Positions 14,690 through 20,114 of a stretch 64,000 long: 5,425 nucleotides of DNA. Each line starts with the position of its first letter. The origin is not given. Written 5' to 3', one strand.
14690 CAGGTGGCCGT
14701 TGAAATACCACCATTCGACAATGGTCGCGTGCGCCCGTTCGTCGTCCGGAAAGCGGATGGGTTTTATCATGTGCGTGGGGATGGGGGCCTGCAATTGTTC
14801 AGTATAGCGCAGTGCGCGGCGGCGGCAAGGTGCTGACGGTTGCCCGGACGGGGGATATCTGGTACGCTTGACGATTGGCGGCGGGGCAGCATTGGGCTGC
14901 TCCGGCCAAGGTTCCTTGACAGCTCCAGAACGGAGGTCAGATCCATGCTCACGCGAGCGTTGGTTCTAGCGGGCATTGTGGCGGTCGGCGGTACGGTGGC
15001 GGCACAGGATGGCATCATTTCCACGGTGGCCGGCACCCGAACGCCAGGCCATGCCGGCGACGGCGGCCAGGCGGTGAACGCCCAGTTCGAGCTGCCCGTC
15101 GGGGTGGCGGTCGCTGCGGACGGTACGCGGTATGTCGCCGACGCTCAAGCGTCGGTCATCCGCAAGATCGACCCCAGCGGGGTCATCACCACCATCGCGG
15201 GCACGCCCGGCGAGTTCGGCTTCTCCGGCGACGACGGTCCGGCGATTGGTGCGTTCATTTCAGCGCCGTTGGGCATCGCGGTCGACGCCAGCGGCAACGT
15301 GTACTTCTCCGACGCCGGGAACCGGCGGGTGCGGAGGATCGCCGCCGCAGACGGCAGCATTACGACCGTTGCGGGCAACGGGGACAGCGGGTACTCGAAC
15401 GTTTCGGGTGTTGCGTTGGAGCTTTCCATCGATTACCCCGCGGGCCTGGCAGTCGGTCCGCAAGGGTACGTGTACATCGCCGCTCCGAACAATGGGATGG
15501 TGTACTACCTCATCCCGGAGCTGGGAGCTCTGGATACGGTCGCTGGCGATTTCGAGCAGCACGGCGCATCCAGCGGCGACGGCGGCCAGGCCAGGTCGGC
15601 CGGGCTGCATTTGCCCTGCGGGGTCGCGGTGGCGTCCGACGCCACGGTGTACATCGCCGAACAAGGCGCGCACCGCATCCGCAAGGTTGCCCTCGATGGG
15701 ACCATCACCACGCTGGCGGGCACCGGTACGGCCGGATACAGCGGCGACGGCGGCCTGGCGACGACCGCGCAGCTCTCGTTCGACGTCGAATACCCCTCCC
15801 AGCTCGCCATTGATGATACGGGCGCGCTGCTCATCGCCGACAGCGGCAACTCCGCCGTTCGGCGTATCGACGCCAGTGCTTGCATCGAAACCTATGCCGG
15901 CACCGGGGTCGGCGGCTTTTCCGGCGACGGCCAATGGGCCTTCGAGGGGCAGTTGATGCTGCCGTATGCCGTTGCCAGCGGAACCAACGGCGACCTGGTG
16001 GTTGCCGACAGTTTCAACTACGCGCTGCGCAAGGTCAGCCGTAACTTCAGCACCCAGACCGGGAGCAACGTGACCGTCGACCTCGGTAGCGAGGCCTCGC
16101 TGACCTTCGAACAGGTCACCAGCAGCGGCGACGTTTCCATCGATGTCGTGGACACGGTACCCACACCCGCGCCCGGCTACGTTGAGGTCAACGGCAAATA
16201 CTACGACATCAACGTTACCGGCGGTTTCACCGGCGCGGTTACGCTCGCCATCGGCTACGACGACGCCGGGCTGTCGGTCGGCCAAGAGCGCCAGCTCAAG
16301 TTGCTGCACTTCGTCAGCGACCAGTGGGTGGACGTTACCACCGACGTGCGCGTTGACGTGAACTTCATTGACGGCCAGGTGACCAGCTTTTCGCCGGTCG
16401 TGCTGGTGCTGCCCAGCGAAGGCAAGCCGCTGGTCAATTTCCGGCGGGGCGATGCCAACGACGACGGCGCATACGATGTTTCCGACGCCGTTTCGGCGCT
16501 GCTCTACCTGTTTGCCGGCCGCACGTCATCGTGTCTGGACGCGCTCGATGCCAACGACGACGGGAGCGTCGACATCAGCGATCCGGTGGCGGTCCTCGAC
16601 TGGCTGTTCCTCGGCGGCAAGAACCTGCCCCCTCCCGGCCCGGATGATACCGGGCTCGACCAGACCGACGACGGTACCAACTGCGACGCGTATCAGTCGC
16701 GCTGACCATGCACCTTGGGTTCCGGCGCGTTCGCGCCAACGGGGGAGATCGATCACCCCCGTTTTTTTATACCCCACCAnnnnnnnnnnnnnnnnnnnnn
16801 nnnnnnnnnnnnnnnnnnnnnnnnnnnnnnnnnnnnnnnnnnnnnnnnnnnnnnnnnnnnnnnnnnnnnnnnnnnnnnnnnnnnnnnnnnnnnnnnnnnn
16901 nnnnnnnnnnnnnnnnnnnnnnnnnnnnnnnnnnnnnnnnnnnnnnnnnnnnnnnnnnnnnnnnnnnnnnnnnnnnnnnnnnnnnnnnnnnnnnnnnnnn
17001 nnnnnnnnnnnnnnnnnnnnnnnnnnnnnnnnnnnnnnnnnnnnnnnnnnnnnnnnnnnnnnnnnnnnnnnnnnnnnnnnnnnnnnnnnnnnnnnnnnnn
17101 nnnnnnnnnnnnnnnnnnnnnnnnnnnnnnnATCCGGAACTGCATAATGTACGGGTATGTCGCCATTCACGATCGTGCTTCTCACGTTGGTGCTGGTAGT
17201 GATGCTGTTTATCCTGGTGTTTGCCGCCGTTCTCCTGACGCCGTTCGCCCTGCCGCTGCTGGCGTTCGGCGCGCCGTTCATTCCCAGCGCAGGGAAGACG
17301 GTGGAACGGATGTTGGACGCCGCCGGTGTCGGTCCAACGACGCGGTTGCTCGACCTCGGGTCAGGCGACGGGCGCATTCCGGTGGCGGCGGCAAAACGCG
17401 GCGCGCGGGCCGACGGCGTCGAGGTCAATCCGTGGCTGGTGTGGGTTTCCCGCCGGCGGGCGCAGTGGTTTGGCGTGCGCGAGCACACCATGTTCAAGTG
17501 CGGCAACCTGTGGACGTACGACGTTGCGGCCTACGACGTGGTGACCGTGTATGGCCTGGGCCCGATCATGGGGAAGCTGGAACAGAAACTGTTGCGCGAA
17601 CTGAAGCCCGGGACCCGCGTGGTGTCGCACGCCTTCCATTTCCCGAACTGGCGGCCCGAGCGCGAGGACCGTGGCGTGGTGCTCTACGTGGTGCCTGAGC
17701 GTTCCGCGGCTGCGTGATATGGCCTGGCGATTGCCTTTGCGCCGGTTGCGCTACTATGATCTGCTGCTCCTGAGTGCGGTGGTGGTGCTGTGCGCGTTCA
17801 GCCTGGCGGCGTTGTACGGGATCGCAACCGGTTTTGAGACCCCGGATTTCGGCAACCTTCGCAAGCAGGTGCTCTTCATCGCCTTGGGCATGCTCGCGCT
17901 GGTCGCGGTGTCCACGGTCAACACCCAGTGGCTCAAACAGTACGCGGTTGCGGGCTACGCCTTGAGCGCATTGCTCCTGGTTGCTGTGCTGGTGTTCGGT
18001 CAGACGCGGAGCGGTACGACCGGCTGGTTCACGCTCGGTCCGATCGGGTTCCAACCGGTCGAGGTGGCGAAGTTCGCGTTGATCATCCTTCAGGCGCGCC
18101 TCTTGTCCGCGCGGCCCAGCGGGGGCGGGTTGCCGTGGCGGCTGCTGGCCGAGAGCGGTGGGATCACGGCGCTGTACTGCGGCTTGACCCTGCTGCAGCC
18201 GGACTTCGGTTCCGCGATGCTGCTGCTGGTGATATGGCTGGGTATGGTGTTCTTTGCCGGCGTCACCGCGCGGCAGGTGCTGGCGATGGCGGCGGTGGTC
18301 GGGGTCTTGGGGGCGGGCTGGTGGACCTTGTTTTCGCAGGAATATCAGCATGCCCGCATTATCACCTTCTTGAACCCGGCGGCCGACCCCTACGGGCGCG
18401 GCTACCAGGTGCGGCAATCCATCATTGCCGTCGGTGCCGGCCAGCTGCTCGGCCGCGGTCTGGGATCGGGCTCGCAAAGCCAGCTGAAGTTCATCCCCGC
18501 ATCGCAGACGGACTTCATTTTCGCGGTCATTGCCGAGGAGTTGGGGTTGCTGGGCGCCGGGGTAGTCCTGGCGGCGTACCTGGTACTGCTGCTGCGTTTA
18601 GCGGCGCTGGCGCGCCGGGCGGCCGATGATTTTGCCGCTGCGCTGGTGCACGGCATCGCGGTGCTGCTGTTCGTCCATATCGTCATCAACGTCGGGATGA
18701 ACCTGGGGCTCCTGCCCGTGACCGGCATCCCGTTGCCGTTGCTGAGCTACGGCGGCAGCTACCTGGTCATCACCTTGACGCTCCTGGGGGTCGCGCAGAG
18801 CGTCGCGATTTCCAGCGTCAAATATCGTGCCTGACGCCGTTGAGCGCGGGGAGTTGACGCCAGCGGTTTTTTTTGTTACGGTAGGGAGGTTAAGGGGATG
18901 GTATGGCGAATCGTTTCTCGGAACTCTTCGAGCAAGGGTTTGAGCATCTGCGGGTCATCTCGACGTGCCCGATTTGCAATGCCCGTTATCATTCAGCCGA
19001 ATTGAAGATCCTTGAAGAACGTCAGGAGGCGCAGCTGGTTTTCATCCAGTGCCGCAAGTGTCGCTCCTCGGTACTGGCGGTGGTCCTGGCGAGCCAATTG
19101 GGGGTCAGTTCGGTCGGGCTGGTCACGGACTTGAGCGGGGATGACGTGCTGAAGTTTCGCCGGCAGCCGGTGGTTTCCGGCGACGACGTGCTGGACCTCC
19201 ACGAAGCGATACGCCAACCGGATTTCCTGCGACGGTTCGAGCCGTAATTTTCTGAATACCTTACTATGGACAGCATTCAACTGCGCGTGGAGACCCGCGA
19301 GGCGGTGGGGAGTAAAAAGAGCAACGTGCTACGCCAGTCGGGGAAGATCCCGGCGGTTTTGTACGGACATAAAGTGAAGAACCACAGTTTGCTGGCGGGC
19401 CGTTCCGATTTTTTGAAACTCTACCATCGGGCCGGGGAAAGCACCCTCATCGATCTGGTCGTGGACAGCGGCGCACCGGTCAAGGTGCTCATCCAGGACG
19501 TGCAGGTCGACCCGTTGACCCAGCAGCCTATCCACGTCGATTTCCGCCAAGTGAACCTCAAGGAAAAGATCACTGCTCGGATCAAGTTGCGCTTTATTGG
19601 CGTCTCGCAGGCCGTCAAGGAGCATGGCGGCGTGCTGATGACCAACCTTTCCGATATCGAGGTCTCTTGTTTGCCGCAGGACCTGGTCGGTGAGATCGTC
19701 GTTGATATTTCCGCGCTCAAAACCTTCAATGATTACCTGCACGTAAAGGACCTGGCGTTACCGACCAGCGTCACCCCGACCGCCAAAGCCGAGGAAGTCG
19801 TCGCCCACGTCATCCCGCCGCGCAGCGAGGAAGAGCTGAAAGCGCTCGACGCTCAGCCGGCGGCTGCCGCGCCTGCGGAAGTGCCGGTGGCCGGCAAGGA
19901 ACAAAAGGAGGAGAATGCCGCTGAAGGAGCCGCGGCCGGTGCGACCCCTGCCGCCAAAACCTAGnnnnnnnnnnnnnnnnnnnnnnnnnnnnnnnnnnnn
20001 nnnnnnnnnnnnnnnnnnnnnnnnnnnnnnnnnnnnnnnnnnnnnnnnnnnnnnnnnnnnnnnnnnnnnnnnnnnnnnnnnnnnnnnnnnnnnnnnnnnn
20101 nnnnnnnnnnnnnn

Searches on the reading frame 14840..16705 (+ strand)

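Call 59: search_protein_families(library=pfam, proteins=[window:14840-16705:+], max_evalue=0.00001)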
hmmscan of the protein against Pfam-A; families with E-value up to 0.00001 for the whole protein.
window:14840-16705:+ (621 aa): 4 families
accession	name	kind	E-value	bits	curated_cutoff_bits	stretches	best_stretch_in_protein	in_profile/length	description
PF25021.1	TEN_NHL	-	2.5e-30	106.1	27.1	2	70-122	128-178/357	Teneurin NHL domain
PF01436.27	NHL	-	1.8e-16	59.6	20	0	318-341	3-26/28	NHL repeat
PF24684.1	Vgb_lyase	-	8.2e-09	35.1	50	0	258-291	98-131/290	Virginiamycin B lyase family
PF08450.18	SGL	-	1.3e-06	28.6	26.3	0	80-175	130-217/246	SMP-30/Gluconolactonase/LRE-like region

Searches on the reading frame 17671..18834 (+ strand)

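Call 59: search_protein_families(library=pfam, proteins=[window:17671-18834:+], max_evalue=0.00001)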
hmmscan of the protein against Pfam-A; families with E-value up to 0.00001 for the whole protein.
window:17671-18834:+ (387 aa): 1 family
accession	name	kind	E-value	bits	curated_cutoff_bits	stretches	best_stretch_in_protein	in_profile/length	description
PF01098.24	FTSW_RODA_SPOVE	-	2.3e-87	293.8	26.4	1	32-380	9-352/356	Cell cycle protein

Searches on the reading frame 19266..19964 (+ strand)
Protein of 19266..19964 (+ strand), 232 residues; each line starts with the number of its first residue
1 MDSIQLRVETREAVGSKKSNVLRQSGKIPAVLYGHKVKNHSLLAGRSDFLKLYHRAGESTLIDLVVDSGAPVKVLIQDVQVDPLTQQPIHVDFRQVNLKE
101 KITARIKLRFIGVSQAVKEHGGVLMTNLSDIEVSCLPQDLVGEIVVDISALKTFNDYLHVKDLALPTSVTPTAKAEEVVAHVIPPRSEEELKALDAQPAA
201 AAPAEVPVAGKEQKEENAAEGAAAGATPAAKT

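Call 59: search_protein_families(library=pfam, proteins=[window:19266-19964:+], max_evalue=0.00001)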
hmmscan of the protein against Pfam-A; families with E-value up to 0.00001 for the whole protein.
window:19266-19964:+ (232 aa): 2 families
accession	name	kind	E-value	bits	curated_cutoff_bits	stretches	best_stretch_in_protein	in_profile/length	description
PF01386.24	Ribosomal_L25p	-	4e-22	78.9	23.6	1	6-93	1-82/82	Ribosomal L25p family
PF14693.11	Ribosomal_TL5_C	-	6e-21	75.1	27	1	101-186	1-84/84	Ribosomal protein TL5, C-terminal domain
